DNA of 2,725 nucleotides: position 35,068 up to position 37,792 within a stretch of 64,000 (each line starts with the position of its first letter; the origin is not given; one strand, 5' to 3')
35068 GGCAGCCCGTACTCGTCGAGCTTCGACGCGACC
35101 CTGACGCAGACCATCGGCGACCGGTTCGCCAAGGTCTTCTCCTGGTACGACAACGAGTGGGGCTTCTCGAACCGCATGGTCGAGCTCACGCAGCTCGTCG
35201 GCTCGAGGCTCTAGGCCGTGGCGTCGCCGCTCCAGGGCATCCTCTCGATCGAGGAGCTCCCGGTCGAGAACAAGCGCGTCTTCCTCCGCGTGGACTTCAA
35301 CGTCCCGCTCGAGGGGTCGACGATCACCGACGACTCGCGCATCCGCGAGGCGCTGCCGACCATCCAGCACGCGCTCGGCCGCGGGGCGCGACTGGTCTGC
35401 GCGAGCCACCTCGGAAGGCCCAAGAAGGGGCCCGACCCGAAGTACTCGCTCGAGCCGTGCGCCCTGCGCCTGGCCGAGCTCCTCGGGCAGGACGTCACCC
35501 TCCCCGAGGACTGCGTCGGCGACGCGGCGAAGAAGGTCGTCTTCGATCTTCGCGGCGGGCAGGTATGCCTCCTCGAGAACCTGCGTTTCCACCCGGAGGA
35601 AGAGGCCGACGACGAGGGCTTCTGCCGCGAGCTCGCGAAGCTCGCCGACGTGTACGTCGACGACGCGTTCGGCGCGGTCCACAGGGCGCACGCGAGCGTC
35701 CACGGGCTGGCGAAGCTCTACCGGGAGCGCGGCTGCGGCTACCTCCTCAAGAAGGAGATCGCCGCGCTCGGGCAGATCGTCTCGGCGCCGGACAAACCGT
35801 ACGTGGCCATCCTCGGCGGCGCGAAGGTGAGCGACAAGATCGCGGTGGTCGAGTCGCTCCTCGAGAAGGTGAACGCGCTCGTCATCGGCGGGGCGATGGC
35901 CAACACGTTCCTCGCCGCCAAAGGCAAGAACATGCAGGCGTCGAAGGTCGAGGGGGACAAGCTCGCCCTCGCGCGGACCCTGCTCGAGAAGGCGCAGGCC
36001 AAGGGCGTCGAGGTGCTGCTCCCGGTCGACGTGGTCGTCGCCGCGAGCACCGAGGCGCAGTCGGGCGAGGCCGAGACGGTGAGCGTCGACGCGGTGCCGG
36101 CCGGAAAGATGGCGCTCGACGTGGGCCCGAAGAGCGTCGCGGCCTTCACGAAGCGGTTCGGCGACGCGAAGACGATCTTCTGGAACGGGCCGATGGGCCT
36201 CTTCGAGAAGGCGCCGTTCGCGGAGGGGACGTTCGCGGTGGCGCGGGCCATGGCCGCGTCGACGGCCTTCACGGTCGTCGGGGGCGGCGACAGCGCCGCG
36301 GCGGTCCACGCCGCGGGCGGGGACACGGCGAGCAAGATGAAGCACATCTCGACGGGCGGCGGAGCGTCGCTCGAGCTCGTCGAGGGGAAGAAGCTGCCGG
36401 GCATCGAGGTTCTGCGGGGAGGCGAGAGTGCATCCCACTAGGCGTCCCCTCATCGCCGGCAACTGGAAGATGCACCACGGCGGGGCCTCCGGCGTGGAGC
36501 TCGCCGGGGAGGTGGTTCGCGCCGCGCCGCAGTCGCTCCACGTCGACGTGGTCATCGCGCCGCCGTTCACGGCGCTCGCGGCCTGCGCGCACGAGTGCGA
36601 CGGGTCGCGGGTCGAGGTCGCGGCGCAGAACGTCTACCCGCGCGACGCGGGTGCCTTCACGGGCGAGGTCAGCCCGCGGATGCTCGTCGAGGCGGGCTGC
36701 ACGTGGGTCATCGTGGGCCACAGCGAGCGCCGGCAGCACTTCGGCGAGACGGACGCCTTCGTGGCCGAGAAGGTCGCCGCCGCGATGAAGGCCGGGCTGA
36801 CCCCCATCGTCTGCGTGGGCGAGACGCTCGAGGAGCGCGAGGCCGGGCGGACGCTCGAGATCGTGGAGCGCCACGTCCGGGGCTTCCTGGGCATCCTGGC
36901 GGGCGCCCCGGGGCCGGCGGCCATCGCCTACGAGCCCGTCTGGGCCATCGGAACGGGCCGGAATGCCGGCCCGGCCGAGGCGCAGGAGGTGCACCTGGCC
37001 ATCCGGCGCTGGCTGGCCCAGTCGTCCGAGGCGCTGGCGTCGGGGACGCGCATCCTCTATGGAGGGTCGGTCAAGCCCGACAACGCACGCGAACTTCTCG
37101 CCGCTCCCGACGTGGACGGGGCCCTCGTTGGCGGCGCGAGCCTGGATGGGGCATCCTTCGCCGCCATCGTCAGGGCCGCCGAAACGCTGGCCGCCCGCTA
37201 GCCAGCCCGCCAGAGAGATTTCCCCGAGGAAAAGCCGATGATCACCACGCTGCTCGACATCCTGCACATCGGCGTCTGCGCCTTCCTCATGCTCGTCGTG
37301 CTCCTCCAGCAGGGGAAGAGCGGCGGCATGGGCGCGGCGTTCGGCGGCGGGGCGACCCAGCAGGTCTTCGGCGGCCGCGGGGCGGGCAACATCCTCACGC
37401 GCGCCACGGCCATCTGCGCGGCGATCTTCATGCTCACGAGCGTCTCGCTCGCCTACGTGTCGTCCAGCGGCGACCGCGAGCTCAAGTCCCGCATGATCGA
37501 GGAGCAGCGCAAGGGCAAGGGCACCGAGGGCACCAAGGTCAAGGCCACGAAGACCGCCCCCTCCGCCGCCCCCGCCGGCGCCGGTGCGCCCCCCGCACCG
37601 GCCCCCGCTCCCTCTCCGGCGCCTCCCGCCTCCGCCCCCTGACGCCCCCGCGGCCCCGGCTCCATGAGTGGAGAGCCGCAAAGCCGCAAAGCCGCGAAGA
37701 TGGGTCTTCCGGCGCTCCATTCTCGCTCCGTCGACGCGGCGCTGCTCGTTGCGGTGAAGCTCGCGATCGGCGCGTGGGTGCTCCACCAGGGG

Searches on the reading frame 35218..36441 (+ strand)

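Call 7: search_protein_families(library=pfam, proteins=[window:35218-36441:+], max_evalue=0.001)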
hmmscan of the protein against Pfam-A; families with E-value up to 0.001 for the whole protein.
window:35218-36441:+ (407 aa): 1 family
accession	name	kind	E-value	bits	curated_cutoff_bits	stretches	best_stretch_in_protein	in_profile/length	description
PF00162.24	PGK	-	1.1e-147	492.4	27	1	11-391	1-379/379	Phosphoglycerate kinase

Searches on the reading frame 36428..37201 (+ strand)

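Call 7: search_protein_families(library=pfam, proteins=[window:36428-37201:+], max_evalue=0.001)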
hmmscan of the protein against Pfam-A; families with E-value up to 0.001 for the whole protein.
window:36428-37201:+ (257 aa): 1 family
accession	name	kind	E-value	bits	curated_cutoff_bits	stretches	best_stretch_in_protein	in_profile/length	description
PF00121.24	TIM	-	4.3e-92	308.5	20.1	1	7-250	1-244/245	Triosephosphate isomerase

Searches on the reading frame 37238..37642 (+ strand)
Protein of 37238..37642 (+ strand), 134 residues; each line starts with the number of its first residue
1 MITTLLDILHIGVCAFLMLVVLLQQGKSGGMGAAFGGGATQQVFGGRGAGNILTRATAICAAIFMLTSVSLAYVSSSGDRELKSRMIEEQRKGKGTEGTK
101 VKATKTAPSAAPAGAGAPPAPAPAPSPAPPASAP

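Call 8: search_protein_families(library=pfam, proteins=[window:37238-37642:+], max_evalue=0.001)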
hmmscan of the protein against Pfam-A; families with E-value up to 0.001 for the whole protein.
window:37238-37642:+ (134 aa): 1 family
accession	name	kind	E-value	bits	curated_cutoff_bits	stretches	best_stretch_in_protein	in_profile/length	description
PF03840.19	SecG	-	1.5e-23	83.1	29.2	1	6-74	2-70/70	Preprotein translocase SecG subunit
